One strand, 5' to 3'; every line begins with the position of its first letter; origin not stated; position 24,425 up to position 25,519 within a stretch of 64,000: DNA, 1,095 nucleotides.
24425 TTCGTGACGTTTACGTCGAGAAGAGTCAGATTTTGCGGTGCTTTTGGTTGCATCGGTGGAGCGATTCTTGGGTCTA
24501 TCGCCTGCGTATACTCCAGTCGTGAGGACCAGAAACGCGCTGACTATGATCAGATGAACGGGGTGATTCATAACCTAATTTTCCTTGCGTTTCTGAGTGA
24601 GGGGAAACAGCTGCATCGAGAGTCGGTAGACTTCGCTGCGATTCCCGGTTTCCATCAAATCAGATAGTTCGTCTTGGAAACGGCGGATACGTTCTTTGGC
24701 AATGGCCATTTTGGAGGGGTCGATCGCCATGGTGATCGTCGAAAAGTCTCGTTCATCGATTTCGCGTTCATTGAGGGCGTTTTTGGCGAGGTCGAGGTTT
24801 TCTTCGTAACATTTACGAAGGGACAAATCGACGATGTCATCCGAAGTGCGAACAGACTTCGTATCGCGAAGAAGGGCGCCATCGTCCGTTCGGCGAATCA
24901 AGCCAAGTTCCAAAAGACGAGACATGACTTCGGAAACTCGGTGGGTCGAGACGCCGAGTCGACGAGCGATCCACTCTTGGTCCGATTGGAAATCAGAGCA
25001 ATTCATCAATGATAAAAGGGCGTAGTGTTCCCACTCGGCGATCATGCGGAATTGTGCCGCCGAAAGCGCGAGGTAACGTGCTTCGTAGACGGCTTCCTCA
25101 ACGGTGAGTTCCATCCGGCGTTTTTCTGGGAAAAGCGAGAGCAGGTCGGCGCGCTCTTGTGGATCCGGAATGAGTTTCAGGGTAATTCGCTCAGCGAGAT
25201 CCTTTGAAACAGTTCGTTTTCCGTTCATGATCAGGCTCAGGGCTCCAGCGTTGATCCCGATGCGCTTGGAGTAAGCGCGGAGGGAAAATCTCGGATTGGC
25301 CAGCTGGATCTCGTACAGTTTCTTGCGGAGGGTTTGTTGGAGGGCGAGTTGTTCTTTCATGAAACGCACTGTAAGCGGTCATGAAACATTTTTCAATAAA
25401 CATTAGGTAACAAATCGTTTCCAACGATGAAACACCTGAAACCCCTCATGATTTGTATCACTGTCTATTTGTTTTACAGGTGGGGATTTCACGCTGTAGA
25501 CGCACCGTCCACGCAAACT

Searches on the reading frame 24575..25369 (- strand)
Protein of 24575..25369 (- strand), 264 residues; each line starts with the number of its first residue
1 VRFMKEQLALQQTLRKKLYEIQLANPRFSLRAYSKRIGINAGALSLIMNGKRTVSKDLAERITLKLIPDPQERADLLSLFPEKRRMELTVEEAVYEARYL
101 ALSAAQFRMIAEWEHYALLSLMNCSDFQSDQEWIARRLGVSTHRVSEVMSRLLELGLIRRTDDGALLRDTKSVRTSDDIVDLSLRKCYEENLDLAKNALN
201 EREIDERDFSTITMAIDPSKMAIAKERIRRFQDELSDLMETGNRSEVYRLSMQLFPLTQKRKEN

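Call 4: search_protein_families(library=pfam, proteins=[window:24575-25369:-], max_evalue=1)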
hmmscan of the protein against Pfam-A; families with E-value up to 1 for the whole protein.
window:24575-25369:- (264 aa): 15 families
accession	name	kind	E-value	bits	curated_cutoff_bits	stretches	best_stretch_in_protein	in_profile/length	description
PF14394.12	DUF4423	-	5.9e-45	153.5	30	1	102-257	10-165/165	Domain of unknown function (DUF4423)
PF12802.13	MarR_2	-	5.6e-06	26.9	27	1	130-164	22-56/61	MarR family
PF13545.12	HTH_Crp_2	-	0.00063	20.1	27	1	127-168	21-62/70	Crp-like helix-turn-helix domain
PF13560.12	HTH_31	-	0.00075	20.2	27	1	27-63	14-51/64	Helix-turn-helix domain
PF13412.12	HTH_24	-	0.00095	19.1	21.9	1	134-159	23-48/48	Winged helix-turn-helix DNA-binding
PF01978.25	TrmB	-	0.0017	18.6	25.6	1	128-162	22-56/68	Sugar-specific transcriptional regulator TrmB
PF16221.11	HTH_47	-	0.0053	16.7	27.1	1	111-159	29-77/78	winged helix-turn-helix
PF01047.28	MarR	-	0.0098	16.2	24.6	1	133-163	22-52/59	MarR family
PF22451.2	NirdL-like_HTH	-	0.01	15.9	27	1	133-159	21-47/47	Siroheme decarboxylase NirDL-like HTH domain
PF25212.1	HVO_A0114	-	0.02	15.1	27.6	1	134-165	42-73/84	HVO_A0114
PF01381.28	HTH_3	-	0.045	14.2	23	1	29-62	11-44/55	Helix-turn-helix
PF24409.1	wHTH-PRTase_assc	-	0.047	14.2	27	1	129-160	13-43/83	wHTH-PRTase associated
PF00392.27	GntR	-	0.05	13.7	27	1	132-162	28-58/64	Bacterial regulatory proteins, gntR family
PF24034.1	DUF7343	-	0.11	12.8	27.6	1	129-164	19-54/62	Domain of unknown function (DUF7343)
PF00356.27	LacI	-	0.4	11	27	0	134-150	5-21/46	Bacterial regulatory proteins, lacI family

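Call 5: search_protein_families(library=ncbifam, proteins=[window:24575-25369:-], max_evalue=1)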
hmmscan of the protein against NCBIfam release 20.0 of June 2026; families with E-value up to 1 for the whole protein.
window:24575-25369:- (264 aa): 8 families
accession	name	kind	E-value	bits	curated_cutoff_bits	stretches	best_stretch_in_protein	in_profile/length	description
TIGR02147.1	Fsuc_second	paralog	6.6e-33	114.3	50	1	22-259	22-271/272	TIGR02147 family protein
TIGR02607.1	antidote_HigA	equivalog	0.00021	21.1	47.7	1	28-64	21-57/81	HigA family addiction module antitoxin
NF040939.2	trans_reg_lrs14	equivalog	0.0069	16.4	90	1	115-161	24-69/103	Lrs14 family HTH-type transcriptional regulator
NF053606.1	Sta1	subfamily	0.028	14.5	80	1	118-161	25-67/100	Sta1 family transcriptional regulator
NF008273.0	PRK11050.1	equivalog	0.033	13.8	153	1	131-160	57-86/156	manganese-binding transcriptional regulator MntR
TIGR04176.1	MarR_EPS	equivalog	0.037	14.1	88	0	115-159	6-49/105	MarR family EPS-associated transcriptional regulator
NF007720.0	PRK10411.1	equivalog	0.045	13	259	1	132-201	22-90/243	L-fucose operon activator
NF033788.1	HTH_metalloreg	subfamily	0.081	12.7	55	1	132-165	29-62/77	metalloregulator ArsR/SmtB family transcription factor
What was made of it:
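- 24575..25360 (-): TIGR02147/DUF4423 helix-turn-helix protein gene (261 aa from ATG 25360). It is the first gene of the pair. Pfam DUF4423 E 5.9e-45 and TIGR02147 E 6.6e-33 (calls 4, 5).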

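Call 12: list_cluster_members(proteins=[P0001, window:24575-25369:-, window:22035-23228:-])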
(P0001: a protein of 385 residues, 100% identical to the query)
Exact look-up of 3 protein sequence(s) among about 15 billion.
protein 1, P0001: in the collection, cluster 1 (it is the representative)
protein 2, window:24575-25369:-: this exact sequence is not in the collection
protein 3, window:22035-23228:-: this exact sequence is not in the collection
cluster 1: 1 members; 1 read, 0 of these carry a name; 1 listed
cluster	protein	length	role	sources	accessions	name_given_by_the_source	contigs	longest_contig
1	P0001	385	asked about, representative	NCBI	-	-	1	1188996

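Call 38: search_protein_families(library=phrogs, proteins=[window:24575-25369:-], max_evalue=0.1)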
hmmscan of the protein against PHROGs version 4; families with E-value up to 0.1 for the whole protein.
window:24575-25369:- (264 aa): 10 families
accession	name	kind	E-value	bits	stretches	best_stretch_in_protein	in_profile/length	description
phrog_1468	-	transcription regulation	0.00013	22.5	0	130-149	22-41/67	transcriptional repressor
phrog_296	-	integration and excision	0.0026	17.5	1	6-62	220-276/626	DNA transposition protein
phrog_4441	-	DNA, RNA and nucleotide metabolism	0.0047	18.2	0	123-150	14-40/98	HTH DNA binding protein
phrog_270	-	DNA, RNA and nucleotide metabolism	0.017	15.5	1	100-161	25-100/383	replication initiation protein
phrog_391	-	DNA, RNA and nucleotide metabolism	0.018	15.7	1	130-163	39-72/298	replication initiation O-like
phrog_26164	-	unknown function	0.042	14.8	1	218-254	9-45/137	-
phrog_2119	-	unknown function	0.067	14.2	0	129-151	27-49/119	-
phrog_186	-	DNA, RNA and nucleotide metabolism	0.076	13.7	0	118-166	50-100/308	DnaD-like helicase loader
phrog_8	-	transcription regulation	0.083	13.3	0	27-64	89-126/346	transcriptional regulator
phrog_20981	-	unknown function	0.088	13.5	0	126-160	50-84/293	-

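Call 39: search_protein_families(library=padloc, proteins=[window:24575-25369:-], max_evalue=0.1)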
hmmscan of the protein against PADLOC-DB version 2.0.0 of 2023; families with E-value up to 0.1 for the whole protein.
window:24575-25369:- (264 aa): 5 families
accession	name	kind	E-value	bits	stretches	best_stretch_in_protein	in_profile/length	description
PDLC01857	CARF3--CARF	-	0.0011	16.7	0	119-162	134-177/201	-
PDLC01438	Csa3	-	0.0023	16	1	109-203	144-229/305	"CAS-I,CAS-II,CAS-III,CAS-IV,CAS-V,CAS-VI; associated_signaling"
PDLC02933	PRTase_III-A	-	0.0072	13.9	1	79-161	253-327/368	-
PDLC02926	HTH_VI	-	0.013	13.7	0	29-64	16-51/92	-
PDLC04753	PDC-M64B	-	0.024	12.3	1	2-51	72-120/176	-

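Call 43: find_homologous_proteins(query=window:24578-25369:-, max_evalue=1e-10)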
Query window:24578-25369:- (264 aa): 137 proteins with E <= 1e-10 among 3319 candidates; the best 120 are listed.
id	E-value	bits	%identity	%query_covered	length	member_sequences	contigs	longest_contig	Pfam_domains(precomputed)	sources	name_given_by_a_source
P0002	8.9e-161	551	100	99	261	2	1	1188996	PF12802.14,PF14394.13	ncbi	-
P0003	1.1e-92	328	59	97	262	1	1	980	PF14394.13,PF13560.13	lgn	-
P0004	2.9e-92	326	59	97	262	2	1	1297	PF01381.29,PF14394.13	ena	-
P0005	5.1e-92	326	57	99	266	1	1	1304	PF14394.13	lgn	-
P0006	1.0e-91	325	57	97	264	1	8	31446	PF14394.13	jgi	jgi:uncharacterized protein (TIGR02147 family)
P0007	3.0e-91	323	58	98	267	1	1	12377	PF13412.13,PF12802.14,PF14394.13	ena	-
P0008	1.9e-90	320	56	97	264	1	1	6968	PF14394.13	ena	-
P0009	4.9e-90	319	58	97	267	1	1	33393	PF01381.29,PF14394.13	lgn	-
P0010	6.0e-90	319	57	97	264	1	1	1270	PF14394.13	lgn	-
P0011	1.6e-89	317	55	99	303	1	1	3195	PF14394.13,PF13560.13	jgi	jgi:uncharacterized protein (TIGR02147 family)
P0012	3.5e-89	316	56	99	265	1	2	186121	PF14394.13,PF13560.13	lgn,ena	-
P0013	5.3e-89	316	56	97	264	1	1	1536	PF14394.13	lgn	-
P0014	9.5e-89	315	55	97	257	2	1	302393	PF14394.13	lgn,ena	-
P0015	1.2e-88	315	56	97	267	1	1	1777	PF01381.29,PF14394.13,PF13560.13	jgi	jgi:uncharacterized protein (TIGR02147 family)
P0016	7.5e-88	312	56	98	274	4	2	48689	PF14394.13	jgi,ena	-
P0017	2.3e-87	310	55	97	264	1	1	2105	PF01381.29,PF14394.13,PF13560.13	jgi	jgi:uncharacterized protein (TIGR02147 family)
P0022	2.8e-86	307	56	97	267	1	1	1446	PF01381.29,PF14394.13,PF13560.13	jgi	jgi:uncharacterized protein (TIGR02147 family)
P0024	5.3e-86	306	56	97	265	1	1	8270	PF14394.13,PF13560.13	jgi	jgi:uncharacterized protein (TIGR02147 family)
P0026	1.1e-85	305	55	97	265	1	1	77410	PF01381.29,PF14394.13,PF13560.13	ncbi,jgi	jgi:uncharacterized protein (TIGR02147 family)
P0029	2.3e-85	304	57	97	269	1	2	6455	PF14394.13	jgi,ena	jgi:uncharacterized protein (TIGR02147 family)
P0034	1.4e-84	301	57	97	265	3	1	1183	PF14394.13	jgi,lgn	jgi:uncharacterized protein (TIGR02147 family)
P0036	1.6e-84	301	57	98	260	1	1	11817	PF14394.13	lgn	-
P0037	4.0e-84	300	56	97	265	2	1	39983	PF14394.13,PF13560.13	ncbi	-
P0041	6.8e-83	296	56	97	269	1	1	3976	PF14394.13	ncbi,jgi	jgi:uncharacterized protein (TIGR02147 family)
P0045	4.9e-82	293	54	99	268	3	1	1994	PF14394.13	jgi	jgi:uncharacterized protein (TIGR02147 family)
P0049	1.4e-81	292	53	97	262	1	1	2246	PF01381.29,PF14394.13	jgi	jgi:uncharacterized protein (TIGR02147 family)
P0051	3.7e-81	290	57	91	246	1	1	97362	PF14394.13,PF13560.13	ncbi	-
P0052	1.1e-80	289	54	97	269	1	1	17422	PF01381.29,PF14394.13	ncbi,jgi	jgi:uncharacterized protein (TIGR02147 family)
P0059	5.9e-80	286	52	97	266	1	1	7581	PF14394.13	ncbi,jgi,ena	jgi:uncharacterized protein (TIGR02147 family)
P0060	1.0e-79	285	54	97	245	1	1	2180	PF14394.13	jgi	jgi:uncharacterized protein (TIGR02147 family)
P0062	1.7e-79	285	50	98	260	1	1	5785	PF13412.13,PF12802.14,PF14394.13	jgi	jgi:uncharacterized protein (TIGR02147 family)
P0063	3.1e-79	284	50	97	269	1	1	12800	PF14394.13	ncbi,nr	ncbi:MAG: TIGR02147 family protein [Bacteriovoracaceae bacterium]|nr:TIGR02147 family protein [Bacte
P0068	1.6e-78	281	52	97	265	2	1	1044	PF13412.13,PF01381.29,PF14394.13,PF13560.13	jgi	jgi:uncharacterized protein (TIGR02147 family)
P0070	2.3e-78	281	51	97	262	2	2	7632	PF14394.13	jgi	jgi:uncharacterized protein (TIGR02147 family)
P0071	2.5e-78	281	59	82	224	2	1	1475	PF14394.13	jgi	jgi:uncharacterized protein (TIGR02147 family)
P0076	6.6e-78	279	52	98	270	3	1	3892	PF13412.13,PF01381.29,PF14394.13,PF13560.13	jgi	jgi:uncharacterized protein (TIGR02147 family)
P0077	1.4e-77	278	49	98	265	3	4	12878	PF14394.13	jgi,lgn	jgi:uncharacterized protein (TIGR02147 family)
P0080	5.8e-77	276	51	97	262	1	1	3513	PF12802.14,PF14394.13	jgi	jgi:uncharacterized protein (TIGR02147 family)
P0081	1.3e-76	275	51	97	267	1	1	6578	PF01381.29,PF14394.13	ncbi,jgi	jgi:uncharacterized protein (TIGR02147 family)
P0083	2.3e-76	274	50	100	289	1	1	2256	PF01381.29,PF14394.13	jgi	jgi:uncharacterized protein (TIGR02147 family)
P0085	4.7e-76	273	52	97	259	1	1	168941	PF14394.13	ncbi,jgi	jgi:uncharacterized protein (TIGR02147 family)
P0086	1.9e-75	271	52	97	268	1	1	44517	PF14394.13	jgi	jgi:uncharacterized protein (TIGR02147 family)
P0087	6.6e-75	270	51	97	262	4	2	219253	PF13412.13,PF01381.29,PF14394.13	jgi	jgi:uncharacterized protein (TIGR02147 family)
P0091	2.5e-73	264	51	97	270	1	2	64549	PF01381.29,PF14394.13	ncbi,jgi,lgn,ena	jgi:uncharacterized protein (TIGR02147 family)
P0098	3.0e-70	254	48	97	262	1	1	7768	PF14394.13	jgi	jgi:uncharacterized protein (TIGR02147 family)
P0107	1.3e-62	229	53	78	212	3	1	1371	PF14394.13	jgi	jgi:uncharacterized protein (TIGR02147 family)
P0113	6.3e-57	211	43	97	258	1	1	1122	PF14394.13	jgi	jgi:uncharacterized protein (TIGR02147 family)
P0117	3.3e-53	199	93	41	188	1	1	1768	PF10609.16,PF01656.30,PF13614.13,PF02374.22,PF14394.13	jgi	-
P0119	4.8e-48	182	47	72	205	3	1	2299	PF14394.13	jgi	jgi:uncharacterized protein (TIGR02147 family)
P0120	7.5e-48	181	56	59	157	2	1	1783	PF14394.13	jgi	jgi:uncharacterized protein (TIGR02147 family)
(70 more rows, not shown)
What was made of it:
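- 24575..25360 (-): There are 120 homologues at 39-59% identity plus P0117 at 93% (call 43).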

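Call 44: find_encoding_contigs(protein=P0117, flank=5000, max_places=3)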
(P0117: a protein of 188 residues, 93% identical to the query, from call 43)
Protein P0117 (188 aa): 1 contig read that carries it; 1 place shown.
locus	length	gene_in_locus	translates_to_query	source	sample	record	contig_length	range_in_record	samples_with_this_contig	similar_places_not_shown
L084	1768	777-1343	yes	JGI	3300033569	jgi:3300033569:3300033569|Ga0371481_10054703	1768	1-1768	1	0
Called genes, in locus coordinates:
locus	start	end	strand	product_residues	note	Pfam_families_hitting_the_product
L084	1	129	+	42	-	?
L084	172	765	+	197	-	-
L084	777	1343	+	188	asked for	PF01656:CbiA, PF02374:ArsA_ATPase (weak), PF10609:ParA (weak), PF13614:AAA_31, PF14394:DUF4423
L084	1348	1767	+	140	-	?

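Call 45: find_encoding_contigs(protein=P0012, flank=6000, max_places=2)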
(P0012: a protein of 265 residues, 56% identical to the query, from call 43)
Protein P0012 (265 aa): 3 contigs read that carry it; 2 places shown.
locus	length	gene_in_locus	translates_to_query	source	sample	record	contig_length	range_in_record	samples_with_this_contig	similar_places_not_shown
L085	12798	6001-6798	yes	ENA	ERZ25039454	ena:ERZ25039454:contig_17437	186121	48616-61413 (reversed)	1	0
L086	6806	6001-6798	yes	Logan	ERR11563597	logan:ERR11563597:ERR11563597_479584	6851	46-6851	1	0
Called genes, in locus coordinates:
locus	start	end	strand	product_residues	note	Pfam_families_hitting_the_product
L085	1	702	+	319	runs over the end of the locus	PF02195:ParB_N, PF17762:HTH_ParB (weak)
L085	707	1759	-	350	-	PF07313:AmiA-like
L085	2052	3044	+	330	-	-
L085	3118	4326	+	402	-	-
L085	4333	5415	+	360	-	PF00924:MS_channel_2nd, PF21082:MS_channel_3rd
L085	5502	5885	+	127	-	-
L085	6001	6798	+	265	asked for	PF13560:HTH_31 (weak), PF14394:DUF4423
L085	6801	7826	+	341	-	-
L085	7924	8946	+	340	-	-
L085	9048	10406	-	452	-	PF05697:Trigger_N, PF00254:FKBP_C, PF05698:Trigger_C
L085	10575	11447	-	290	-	PF01416:PseudoU_synth_1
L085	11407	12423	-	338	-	-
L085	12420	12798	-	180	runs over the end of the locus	-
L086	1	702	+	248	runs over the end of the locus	?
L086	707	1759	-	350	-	PF07313:AmiA-like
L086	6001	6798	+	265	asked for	PF13560:HTH_31 (weak), PF14394:DUF4423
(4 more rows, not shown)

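Call 46: find_encoding_contigs(protein=P0014, flank=6000, max_places=2)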
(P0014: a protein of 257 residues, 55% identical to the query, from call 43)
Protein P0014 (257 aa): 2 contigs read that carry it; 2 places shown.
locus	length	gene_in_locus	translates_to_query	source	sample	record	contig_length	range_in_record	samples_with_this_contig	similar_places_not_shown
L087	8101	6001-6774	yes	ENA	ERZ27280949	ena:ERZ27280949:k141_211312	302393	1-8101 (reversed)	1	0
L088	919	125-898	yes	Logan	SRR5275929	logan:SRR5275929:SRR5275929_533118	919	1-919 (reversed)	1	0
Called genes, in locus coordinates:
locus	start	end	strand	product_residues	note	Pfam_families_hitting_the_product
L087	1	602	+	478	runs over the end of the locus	PF13091:PLDc_2, PF00614:PLDc (faint)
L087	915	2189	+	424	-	-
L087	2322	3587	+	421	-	PF01839:FG-GAP (faint), PF13517:FG-GAP_3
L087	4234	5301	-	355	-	-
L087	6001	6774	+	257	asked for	PF14394:DUF4423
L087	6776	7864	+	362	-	-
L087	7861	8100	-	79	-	?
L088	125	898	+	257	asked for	PF14394:DUF4423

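Call 52: find_encoding_contigs(protein=P0051, flank=5000, max_places=1)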
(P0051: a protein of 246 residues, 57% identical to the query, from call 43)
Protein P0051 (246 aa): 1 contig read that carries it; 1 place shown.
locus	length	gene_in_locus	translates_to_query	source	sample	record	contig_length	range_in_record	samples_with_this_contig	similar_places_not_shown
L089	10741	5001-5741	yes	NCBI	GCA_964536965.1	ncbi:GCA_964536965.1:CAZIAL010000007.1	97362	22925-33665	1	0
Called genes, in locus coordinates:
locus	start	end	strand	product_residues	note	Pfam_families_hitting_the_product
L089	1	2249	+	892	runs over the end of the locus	-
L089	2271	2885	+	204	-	-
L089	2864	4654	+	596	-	PF04187:Cofac_haem_bdg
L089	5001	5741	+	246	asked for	PF13560:HTH_31 (faint), PF14394:DUF4423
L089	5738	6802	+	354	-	-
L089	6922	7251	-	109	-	PF00893:Multi_Drug_Res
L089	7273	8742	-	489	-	PF00072:Response_reg, PF13191:AAA_16 (faint), PF00158:Sigma54_activat, PF14532:Sigma54_activ_2, PF25601:AAA_lid_14, PF02954:HTH_8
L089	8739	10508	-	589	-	PF00672:HAMP (weak), PF00512:HisKA, PF02518:HATPase_c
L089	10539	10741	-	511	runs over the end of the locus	PF00133:tRNA-synt_1, PF01406:tRNA-synt_1e (faint), PF01921:tRNA-synt_1f (faint), PF09334:tRNA-synt_1g, PF00133:tRNA-synt_1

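Call 53: find_encoding_contigs(protein=P0007, flank=5000, max_places=1)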
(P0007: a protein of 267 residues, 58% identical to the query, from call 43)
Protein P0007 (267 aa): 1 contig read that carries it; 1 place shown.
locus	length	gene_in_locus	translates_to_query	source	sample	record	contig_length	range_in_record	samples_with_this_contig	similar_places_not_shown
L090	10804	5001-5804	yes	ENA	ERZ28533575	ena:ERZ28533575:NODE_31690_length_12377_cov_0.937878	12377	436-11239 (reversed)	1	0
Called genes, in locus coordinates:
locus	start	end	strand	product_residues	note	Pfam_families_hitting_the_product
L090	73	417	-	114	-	-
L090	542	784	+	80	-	PF13711:DUF4160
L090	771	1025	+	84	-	-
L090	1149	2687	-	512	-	PF09286:Pro-kuma_activ, PF00082:Peptidase_S8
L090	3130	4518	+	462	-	-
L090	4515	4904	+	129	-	-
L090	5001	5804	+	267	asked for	PF13412:HTH_24 (faint), PF12802:MarR_2 (faint), PF14394:DUF4423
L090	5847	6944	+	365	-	-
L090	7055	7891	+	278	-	-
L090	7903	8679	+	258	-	-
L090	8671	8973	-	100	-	-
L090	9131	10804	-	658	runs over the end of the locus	PF00330:Aconitase, PF00694:Aconitase_C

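Call 54: find_encoding_contigs(protein=P0009, flank=5000, max_places=1)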
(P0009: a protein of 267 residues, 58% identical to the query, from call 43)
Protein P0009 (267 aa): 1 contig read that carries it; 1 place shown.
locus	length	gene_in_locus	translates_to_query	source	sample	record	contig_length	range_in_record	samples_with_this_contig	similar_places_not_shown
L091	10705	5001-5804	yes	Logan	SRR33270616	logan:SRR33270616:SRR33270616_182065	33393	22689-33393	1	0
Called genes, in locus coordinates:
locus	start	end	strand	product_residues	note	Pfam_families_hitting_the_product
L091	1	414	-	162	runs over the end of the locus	PF03831:YjdM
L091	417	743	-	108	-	PF07681:DoxX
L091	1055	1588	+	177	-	PF00583:Acetyltransf_1, PF13673:Acetyltransf_10, PF13508:Acetyltransf_7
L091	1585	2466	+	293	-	PF01728:FtsJ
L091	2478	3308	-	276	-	PF00487:FA_desaturase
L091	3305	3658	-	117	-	PF07237:DUF1428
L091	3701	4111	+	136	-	PF13380:CoA_binding_2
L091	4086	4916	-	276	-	PF23023:Anti-Pycsar_Apyc1, PF00753:Lactamase_B, PF12706:Lactamase_B_2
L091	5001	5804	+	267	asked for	PF01381:HTH_3 (weak), PF14394:DUF4423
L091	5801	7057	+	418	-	-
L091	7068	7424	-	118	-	PF04134:DCC1-like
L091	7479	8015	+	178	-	PF03352:Adenine_glyco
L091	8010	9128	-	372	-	PF04851:ResIII, PF00270:DEAD, PF00271:Helicase_C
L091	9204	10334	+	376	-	-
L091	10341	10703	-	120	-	?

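Call 59: find_encoding_contigs(protein=P0036, flank=3000, max_places=1)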
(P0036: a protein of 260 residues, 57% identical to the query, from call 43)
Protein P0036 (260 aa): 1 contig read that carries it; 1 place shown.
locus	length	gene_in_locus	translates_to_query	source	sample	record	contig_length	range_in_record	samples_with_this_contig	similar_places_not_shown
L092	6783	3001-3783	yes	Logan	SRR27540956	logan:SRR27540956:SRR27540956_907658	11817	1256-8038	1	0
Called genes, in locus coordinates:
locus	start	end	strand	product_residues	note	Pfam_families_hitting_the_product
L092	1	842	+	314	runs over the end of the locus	PF00106:adh_short, PF01073:3Beta_HSD, PF01370:Epimerase, PF02719:Polysacc_synt_2, PF04321:RmlD_sub_bind, PF13460:NAD_binding_10, PF16363:GDP_Man_Dehyd, PF07993:NAD_binding_4 (weak)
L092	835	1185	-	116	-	PF13744:HTH_37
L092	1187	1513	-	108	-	-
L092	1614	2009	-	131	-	-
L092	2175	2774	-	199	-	-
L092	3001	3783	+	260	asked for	PF14394:DUF4423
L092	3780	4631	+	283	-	-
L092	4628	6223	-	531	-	PF00884:Sulfatase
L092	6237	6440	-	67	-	-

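Call 60: find_encoding_contigs(protein=P0016, flank=3000, max_places=1)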
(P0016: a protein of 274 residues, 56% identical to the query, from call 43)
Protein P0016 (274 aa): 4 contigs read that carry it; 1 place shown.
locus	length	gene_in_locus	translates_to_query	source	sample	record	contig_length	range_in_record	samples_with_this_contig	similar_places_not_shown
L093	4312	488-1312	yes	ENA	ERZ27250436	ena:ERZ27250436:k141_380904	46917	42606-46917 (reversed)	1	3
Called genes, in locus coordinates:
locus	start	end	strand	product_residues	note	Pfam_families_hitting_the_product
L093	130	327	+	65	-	PF10543:ORF6N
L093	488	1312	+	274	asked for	PF14394:DUF4423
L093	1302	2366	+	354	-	-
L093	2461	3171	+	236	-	-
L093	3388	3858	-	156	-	PF09669:Phage_pRha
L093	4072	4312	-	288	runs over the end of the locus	PF00126:HTH_1, PF03466:LysR_substrate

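Call 61: find_encoding_contigs(protein=P0037, flank=3000, max_places=1)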
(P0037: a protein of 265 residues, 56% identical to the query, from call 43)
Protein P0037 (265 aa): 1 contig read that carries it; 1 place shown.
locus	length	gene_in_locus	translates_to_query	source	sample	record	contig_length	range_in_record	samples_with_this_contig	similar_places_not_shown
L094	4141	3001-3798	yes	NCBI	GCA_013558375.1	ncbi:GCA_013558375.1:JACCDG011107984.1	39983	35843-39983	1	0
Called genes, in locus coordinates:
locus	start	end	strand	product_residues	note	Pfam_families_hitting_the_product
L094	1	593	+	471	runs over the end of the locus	PF02397:Bac_transf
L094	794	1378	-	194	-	PF18306:LDcluster4, PF03641:Lysine_decarbox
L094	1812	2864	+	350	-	PF01844:HNH (weak)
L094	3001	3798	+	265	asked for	PF13560:HTH_31 (weak), PF14394:DUF4423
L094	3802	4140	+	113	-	?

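Call 62: find_encoding_contigs(protein=P0006, flank=3000, max_places=1)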
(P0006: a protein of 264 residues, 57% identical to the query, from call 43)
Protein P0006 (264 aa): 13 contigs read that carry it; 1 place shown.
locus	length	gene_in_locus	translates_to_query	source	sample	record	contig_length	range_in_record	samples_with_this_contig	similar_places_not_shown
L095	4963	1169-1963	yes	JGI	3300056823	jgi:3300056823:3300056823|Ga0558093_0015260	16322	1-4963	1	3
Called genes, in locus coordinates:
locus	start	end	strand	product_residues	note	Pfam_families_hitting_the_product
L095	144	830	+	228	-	PF14394:DUF4423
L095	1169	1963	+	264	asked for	PF14394:DUF4423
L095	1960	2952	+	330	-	-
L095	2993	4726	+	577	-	-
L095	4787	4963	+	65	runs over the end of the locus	-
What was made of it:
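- Orthologous and paralogous modules sit in unrelated contexts (calls 45, 46, 52-54, 59-62).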

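Call 69: search_protein_families(library=ncbifam, alignment_id=A2, max_evalue=0.01)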
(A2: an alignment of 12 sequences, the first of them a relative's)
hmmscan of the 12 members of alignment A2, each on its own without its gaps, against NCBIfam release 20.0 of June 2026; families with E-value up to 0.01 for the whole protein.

A. member 1, L092:3780-4400:+ (207 aa): 1 family
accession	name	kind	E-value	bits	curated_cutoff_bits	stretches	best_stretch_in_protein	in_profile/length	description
TIGR00153.1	TIGR00153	hypoth_equivalog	0.0041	16.9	104.3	1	62-133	128-195/217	TIGR00153 family protein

B. families by the number of members that match (of 12 scanned): 1 family
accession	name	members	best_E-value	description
TIGR00153.1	TIGR00153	1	0.0041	TIGR00153 family protein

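Call 70: search_protein_families(library=pfam, proteins=[L092:3780-4628:+, L087:6776-7861:+, L091:5801-7054:+, L085:6801-7823:+, L090:5847-6941:+, L089:5738-6799:+, L093:1302-2363:+, L095:1960-2949:+], max_evalue=0.01)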
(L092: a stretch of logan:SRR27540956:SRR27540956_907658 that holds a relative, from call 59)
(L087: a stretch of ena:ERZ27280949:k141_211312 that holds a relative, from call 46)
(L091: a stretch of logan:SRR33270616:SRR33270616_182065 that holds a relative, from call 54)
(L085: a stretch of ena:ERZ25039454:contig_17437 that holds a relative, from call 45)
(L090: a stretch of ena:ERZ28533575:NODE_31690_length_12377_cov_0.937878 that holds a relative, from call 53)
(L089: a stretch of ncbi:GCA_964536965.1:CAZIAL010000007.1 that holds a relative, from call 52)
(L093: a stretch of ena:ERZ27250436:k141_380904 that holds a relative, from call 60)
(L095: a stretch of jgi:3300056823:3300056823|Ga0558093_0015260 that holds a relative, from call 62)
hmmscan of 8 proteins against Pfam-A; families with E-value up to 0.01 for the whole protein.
L092:3780-4628:+ (283 aa): 0 families

L087:6776-7861:+ (362 aa): 0 families

L091:5801-7054:+ (418 aa): 0 families

L085:6801-7823:+ (341 aa): 0 families

L090:5847-6941:+ (365 aa): 0 families

L089:5738-6799:+ (354 aa): 0 families

L093:1302-2363:+ (354 aa): 0 families

L095:1960-2949:+ (330 aa): 0 families

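Call 77: search_solved_structures(query=A2, max_evalue=10)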
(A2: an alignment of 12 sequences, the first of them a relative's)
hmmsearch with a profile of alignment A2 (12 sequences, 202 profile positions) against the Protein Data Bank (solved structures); distinct sequences matched with E-value up to 10: 7.
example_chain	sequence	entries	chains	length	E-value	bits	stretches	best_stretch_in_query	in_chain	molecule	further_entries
6egc_A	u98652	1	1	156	0.25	14.2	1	51-99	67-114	SC_2L4HC2_23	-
2lqh_B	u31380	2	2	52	0.43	13.4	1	20-46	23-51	Forkhead box O3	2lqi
5d6d_C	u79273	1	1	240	1.3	11.9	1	7-46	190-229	Low affinity immunoglobulin gamma Fc region receptor III-A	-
8fed_F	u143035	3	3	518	1.5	11.6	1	53-115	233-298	Mce-family protein mce1f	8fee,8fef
1tzd_A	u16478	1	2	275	1.5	11.6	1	65-104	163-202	Inositol-trisphosphate 3-kinase A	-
9r1k_A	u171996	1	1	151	3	10.7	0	67-147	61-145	sc-apCC-4-A7F-1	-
9r1j_A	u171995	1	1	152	6.3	9.6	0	69-146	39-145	sc-apCC-4-NR-1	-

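Call 88: find_encoding_contigs(protein=P0002, flank=3000, max_places=3)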
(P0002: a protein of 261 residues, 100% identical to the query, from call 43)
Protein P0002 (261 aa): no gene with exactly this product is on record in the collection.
